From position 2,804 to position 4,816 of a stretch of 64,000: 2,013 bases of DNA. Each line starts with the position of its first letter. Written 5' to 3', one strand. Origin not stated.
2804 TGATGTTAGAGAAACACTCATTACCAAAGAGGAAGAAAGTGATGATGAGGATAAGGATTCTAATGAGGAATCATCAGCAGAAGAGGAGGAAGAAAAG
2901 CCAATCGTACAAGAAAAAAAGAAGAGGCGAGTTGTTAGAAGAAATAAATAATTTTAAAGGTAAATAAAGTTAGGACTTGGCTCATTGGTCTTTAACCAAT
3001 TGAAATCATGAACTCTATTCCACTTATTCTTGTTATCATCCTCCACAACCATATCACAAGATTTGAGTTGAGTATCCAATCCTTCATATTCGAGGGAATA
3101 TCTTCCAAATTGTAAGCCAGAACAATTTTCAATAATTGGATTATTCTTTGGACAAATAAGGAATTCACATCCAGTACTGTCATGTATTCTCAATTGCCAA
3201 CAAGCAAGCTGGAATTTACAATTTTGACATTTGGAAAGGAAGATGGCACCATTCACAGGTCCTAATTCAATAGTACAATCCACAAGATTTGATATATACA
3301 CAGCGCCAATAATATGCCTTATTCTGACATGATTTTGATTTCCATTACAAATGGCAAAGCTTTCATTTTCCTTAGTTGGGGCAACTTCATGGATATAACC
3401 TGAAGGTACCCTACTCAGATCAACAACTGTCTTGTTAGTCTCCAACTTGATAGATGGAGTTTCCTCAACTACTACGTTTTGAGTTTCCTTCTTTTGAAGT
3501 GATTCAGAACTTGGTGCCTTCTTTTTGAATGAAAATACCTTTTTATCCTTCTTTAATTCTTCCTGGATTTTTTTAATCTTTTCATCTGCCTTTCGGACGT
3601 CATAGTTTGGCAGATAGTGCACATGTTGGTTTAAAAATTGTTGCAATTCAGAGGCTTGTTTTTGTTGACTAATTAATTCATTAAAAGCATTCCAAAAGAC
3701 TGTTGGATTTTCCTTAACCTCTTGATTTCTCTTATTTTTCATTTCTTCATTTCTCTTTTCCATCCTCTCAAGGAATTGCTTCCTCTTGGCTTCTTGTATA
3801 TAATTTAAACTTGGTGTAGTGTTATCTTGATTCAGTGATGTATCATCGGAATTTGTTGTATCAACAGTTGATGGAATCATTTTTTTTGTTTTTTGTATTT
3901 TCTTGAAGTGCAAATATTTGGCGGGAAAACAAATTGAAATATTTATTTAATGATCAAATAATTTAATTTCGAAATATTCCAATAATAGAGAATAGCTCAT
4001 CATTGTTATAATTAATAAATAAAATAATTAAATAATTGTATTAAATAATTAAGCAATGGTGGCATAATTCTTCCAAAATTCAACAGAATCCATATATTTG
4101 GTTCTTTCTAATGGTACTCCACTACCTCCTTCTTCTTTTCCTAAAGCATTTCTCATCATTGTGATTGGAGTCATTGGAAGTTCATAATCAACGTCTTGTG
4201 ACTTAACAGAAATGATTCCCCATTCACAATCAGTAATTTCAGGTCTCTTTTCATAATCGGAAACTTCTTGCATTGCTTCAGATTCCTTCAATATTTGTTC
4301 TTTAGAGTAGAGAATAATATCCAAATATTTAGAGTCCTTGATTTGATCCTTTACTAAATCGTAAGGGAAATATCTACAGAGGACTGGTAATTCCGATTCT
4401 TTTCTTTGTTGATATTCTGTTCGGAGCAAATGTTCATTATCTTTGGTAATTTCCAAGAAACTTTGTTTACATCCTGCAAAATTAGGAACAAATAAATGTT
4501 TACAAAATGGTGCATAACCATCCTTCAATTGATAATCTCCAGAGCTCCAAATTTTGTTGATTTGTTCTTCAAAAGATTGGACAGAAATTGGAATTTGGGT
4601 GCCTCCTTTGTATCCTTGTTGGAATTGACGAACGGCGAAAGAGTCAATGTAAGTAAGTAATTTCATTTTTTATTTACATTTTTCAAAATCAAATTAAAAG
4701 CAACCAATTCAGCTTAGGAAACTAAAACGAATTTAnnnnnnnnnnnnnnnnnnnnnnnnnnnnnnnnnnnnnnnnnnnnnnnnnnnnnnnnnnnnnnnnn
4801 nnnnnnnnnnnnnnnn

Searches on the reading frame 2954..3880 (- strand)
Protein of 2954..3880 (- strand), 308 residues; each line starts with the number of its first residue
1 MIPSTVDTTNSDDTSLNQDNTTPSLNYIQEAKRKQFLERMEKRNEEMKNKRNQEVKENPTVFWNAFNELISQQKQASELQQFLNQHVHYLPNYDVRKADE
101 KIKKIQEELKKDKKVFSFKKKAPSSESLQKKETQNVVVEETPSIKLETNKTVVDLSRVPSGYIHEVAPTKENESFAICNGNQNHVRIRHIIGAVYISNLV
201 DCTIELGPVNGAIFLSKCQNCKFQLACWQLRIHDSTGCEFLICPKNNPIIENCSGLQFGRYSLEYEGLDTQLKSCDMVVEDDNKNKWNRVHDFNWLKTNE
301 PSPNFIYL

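Call 14: search_protein_families(library=pfam, proteins=[window:2954-3880:-], max_evalue=0.01)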
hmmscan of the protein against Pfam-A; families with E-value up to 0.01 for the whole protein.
window:2954-3880:- (308 aa): 2 families
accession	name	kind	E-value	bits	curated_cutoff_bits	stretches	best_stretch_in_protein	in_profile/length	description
PF07986.17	TBCC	-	4e-31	107.8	24.8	1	174-293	3-120/120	Tubulin binding cofactor C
PF16752.10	TBCC_N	-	1.2e-06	29.2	27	1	28-114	26-109/115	Tubulin-specific chaperone C N-terminal domain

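Call 78: search_protein_families(library=pfam, proteins=[L001:18196-18699:-, L001:17621-18142:-], max_evalue=0.01)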
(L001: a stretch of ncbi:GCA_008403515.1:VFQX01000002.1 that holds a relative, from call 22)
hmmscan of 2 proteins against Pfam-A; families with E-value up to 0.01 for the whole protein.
L001:18196-18699:- (167 aa): 0 families

L001:17621-18142:- (173 aa): 2 families
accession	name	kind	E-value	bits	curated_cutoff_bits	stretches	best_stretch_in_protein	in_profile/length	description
PF06722.18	EryCIII-like_C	-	0.0019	18.6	31.7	1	105-160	51-105/145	Erythromycin biosynthesis protein CIII-like, C-terminal domain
PF04101.22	Glyco_tran_28_C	-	0.0077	16.7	22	1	94-126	64-96/166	Glycosyltransferase family 28 C-terminal domain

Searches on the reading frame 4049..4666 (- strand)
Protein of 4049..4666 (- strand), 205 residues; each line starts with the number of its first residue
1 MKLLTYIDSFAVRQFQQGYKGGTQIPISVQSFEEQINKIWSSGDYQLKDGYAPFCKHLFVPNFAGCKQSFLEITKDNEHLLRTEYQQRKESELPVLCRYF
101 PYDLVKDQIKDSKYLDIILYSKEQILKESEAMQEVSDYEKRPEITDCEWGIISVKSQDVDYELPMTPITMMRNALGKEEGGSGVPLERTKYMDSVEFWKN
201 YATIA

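Call 14: search_protein_families(library=pfam, proteins=[window:4049-4666:-], max_evalue=0.01)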
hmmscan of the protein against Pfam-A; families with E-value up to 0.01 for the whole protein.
window:4049-4666:- (205 aa): 1 family
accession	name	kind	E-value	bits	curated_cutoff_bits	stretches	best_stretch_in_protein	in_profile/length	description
PF11539.13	DUF3228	-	5.1e-89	297.4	25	1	7-204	3-194/194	Protein of unknown function (DUF3228)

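Call 16: list_cluster_members(proteins=[window:4049-4666:-, window:2954-3880:-, window:10136-12643:-, window:61040-63088:-])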
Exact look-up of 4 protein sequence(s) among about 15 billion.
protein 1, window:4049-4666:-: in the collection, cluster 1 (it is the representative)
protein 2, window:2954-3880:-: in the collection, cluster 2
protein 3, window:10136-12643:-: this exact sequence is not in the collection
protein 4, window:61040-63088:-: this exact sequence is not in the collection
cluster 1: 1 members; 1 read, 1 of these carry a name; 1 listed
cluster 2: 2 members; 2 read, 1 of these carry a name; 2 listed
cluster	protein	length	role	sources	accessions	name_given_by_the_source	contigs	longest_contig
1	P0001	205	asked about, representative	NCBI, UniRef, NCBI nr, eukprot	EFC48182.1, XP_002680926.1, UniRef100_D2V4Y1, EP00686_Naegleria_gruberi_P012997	predicted protein [Naegleria gruberi] | Predicted protein n=1 Tax=Naegleria gruberi TaxID=5762 RepID=D2V4Y1_NAEGR | uncharacterized protein NAEGRDRAFT_31083 [Naegleria gruberi]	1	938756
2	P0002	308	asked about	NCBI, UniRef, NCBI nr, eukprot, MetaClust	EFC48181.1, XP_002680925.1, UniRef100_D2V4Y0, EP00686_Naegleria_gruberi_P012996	tubulin binding cofactor C [Naegleria gruberi] | Tubulin binding cofactor C n=1 Tax=Naegleria gruberi TaxID=5762 RepID=D2V4Y0_NAEGR | XP_002680925.1 tubulin binding cofactor C [Naegleria gruberi strain NEG-M]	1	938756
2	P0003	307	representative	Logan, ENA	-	-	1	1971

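Call 21: find_homologous_proteins(query=P0001, max_evalue=1e-20)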
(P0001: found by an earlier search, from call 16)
Query P0001 (205 aa): 2854 proteins with E <= 1e-20 among 2956 candidates; the best 120 are listed.
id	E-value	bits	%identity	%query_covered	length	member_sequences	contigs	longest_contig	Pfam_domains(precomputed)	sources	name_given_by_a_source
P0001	4.2e-135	466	100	100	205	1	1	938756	PF11539.14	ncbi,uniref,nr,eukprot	ncbi:predicted protein [Naegleria gruberi]|uniref:Predicted protein n=1 Tax=Naegleria gruberi TaxID=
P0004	2.7e-110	385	83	100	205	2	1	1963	PF11539.14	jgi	-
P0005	2.3e-103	362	78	100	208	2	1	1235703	PF11539.14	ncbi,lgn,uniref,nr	ncbi:hypothetical protein FDP41_000298 [Naegleria fowleri]|uniref:DUF3228 domain-containing protein 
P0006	2.3e-96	339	71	99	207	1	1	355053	PF11539.14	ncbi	ncbi:hypothetical protein ABK040_001798 [Willaertia magna]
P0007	3.7e-88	313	78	87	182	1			PF11539.14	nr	nr:unnamed protein product [Naegleria fowleri]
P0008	2.1e-84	300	75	88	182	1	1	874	PF11539.14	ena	-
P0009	6.6e-72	260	62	97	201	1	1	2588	PF11539.14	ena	-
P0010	3.6e-67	244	58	97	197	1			PF11539.14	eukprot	eukprot:gene8997-1096_t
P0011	5.1e-67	244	54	99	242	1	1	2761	PF11539.14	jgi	jgi:hypothetical protein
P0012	1.8e-65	239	60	97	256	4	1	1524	PF11539.14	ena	-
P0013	3.9e-64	234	55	97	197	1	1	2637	PF11539.14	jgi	jgi:hypothetical protein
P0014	7.6e-64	233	56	97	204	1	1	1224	PF11539.14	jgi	-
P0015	2.1e-62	229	54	97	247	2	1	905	PF11539.14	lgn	-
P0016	5.0e-62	227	58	97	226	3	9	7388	PF11539.14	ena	-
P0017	8.7e-62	227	56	97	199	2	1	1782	PF11539.14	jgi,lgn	jgi:hypothetical protein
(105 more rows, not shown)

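Call 22: find_encoding_contigs(protein=P0005, flank=10000, max_places=4)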
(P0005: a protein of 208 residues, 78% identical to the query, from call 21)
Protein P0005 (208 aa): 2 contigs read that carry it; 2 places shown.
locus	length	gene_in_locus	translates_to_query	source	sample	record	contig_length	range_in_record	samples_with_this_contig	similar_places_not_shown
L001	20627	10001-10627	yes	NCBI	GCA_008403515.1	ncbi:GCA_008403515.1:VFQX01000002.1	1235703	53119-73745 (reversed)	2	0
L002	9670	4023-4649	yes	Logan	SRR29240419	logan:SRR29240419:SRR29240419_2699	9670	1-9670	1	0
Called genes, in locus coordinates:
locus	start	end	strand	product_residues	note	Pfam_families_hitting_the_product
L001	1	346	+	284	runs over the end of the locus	-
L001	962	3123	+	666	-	PF00503:G-alpha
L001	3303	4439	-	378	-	PF03798:TRAM_LAG1_CLN8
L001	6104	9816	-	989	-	PF06046:Sec6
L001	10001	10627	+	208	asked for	PF11539:DUF3228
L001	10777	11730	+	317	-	PF16752:TBCC_N (weak), PF07986:TBCC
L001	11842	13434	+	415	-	PF01702:TGT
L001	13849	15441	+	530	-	PF04427:Brix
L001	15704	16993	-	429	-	PF00153:Mito_carr (faint)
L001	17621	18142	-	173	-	-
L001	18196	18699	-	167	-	-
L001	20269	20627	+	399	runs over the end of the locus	-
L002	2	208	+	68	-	?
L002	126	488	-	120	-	-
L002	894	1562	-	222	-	PF06046:Sec6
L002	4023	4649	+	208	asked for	PF11539:DUF3228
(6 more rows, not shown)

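Call 23: find_encoding_contigs(protein=P0006, flank=10000, max_places=4)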
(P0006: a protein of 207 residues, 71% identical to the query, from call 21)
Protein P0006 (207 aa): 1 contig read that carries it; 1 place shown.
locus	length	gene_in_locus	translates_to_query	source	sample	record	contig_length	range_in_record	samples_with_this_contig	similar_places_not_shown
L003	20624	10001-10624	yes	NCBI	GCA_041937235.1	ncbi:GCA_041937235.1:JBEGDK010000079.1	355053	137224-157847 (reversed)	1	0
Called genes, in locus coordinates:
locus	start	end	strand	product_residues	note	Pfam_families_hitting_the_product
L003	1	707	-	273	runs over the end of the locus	PF03587:EMG1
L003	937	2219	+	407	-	PF00887:ACBP, PF00106:adh_short, PF08659:KR, PF13561:adh_short_C2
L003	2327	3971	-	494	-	PF04791:LMBR1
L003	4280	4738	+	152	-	PF00235:Profilin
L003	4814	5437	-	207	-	PF00808:CBFD_NFYB_HMF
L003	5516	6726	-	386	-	PF03798:TRAM_LAG1_CLN8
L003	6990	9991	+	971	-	PF06046:Sec6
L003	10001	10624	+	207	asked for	PF11539:DUF3228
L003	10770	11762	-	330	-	PF08627:CRT-like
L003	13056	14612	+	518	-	PF04427:Brix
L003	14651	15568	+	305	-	-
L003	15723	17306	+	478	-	PF04906:Tweety (weak)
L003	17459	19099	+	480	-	PF23598:LRR_14 (faint)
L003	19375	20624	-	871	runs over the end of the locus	PF00999:Na_H_Exchanger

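Call 48: find_encoding_contigs(protein=P0004, flank=3000, max_places=3)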
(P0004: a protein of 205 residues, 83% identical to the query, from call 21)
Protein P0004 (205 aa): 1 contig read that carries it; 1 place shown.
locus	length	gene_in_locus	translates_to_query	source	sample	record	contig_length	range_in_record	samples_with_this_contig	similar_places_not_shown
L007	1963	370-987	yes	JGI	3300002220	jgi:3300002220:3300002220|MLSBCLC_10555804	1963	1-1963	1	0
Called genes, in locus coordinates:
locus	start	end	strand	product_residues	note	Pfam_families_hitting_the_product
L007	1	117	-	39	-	?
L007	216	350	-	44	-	-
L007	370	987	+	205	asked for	PF11539:DUF3228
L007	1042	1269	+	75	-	-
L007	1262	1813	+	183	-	-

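Call 49: find_encoding_contigs(protein=P0003, flank=3000, max_places=3)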
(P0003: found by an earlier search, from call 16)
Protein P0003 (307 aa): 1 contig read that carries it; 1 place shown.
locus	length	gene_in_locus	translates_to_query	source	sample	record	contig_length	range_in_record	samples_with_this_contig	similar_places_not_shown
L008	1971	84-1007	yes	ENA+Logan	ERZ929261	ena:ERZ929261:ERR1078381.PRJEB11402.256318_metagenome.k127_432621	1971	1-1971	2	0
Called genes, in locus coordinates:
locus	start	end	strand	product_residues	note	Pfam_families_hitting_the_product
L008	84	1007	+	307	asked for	PF16752:TBCC_N (weak), PF07986:TBCC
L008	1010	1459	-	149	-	-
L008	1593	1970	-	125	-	?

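Call 78: search_protein_families(library=pfam, proteins=[L001:18196-18699:-, L001:17621-18142:-], max_evalue=0.01)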
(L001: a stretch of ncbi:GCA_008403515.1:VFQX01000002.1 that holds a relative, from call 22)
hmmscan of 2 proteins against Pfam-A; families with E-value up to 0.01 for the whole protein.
L001:18196-18699:- (167 aa): 0 families

L001:17621-18142:- (173 aa): 2 families
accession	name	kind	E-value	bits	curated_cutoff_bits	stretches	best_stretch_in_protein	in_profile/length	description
PF06722.18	EryCIII-like_C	-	0.0019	18.6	31.7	1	105-160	51-105/145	Erythromycin biosynthesis protein CIII-like, C-terminal domain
PF04101.22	Glyco_tran_28_C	-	0.0077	16.7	22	1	94-126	64-96/166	Glycosyltransferase family 28 C-terminal domain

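Call 88: find_related_loci(query=A2, collection=metagenome_contigs, flank=2500)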
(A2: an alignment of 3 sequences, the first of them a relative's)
Query A2 (308 aa) in metagenome_contigs; peptide patterns used: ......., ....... (x = any residue, [..] = any of these).
600 stretches matched a pattern (row limit reached: there are more); 1 encode a relative of the query (tblastn E <= 1e-3); 1 distinct loci.
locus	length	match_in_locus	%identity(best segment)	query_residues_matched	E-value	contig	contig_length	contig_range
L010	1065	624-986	37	185-305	2e-23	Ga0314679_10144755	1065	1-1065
